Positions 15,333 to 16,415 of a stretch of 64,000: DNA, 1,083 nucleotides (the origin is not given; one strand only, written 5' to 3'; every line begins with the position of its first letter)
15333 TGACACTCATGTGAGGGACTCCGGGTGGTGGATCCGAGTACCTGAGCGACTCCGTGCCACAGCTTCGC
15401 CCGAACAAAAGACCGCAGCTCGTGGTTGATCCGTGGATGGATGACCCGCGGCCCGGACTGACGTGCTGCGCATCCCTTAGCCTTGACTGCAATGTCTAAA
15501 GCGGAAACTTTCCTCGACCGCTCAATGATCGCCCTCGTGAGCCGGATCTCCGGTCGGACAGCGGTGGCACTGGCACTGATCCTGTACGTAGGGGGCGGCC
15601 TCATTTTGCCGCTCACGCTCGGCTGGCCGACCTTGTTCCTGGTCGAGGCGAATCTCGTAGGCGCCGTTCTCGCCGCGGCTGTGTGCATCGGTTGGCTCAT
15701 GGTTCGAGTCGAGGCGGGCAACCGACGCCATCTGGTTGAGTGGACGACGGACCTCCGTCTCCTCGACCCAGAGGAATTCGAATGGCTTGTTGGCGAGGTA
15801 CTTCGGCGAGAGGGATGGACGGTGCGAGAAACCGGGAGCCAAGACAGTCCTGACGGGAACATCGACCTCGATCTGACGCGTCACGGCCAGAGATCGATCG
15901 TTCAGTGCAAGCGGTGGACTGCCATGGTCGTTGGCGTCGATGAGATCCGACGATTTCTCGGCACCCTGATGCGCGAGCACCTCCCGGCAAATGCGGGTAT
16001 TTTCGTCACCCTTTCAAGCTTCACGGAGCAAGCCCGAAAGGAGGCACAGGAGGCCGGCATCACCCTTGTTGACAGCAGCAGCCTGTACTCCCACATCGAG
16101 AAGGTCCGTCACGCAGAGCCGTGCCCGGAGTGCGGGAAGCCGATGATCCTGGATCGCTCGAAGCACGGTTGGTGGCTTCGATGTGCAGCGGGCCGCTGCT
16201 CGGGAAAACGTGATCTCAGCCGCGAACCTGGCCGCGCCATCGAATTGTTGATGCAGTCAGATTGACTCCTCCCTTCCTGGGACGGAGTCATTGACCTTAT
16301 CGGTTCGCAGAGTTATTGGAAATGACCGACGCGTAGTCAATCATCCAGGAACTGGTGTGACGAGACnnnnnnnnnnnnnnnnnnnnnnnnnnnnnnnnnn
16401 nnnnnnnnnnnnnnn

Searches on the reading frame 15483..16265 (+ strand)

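Call 11: search_protein_families(library=pfam, proteins=[window:15483-16265:+], max_evalue=0.01)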
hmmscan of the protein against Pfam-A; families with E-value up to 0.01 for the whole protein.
window:15483-16265:+ (260 aa): 5 families
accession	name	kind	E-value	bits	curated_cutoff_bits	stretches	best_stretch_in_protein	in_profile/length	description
PF04471.18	Mrr_cat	-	3.1e-25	89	21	1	94-202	4-112/115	Restriction endonuclease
PF22722.2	NA-iREase1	-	5.6e-06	26.7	27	1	114-191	16-91/106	NACHT-associated inactive Restriction Endonuclease 1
PF01939.22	NucS_C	-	0.0036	17.7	24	1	125-195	32-103/124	Endonuclease NucS C-terminal domain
PF14354.12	Lar_restr_allev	-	0.0043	17.7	28.6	1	212-241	4-33/58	Restriction alleviation protein Lar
PF01396.24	Zn_ribbon_Top1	-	0.0082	16.4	32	0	212-234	2-24/39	Topoisomerase DNA binding C4 zinc finger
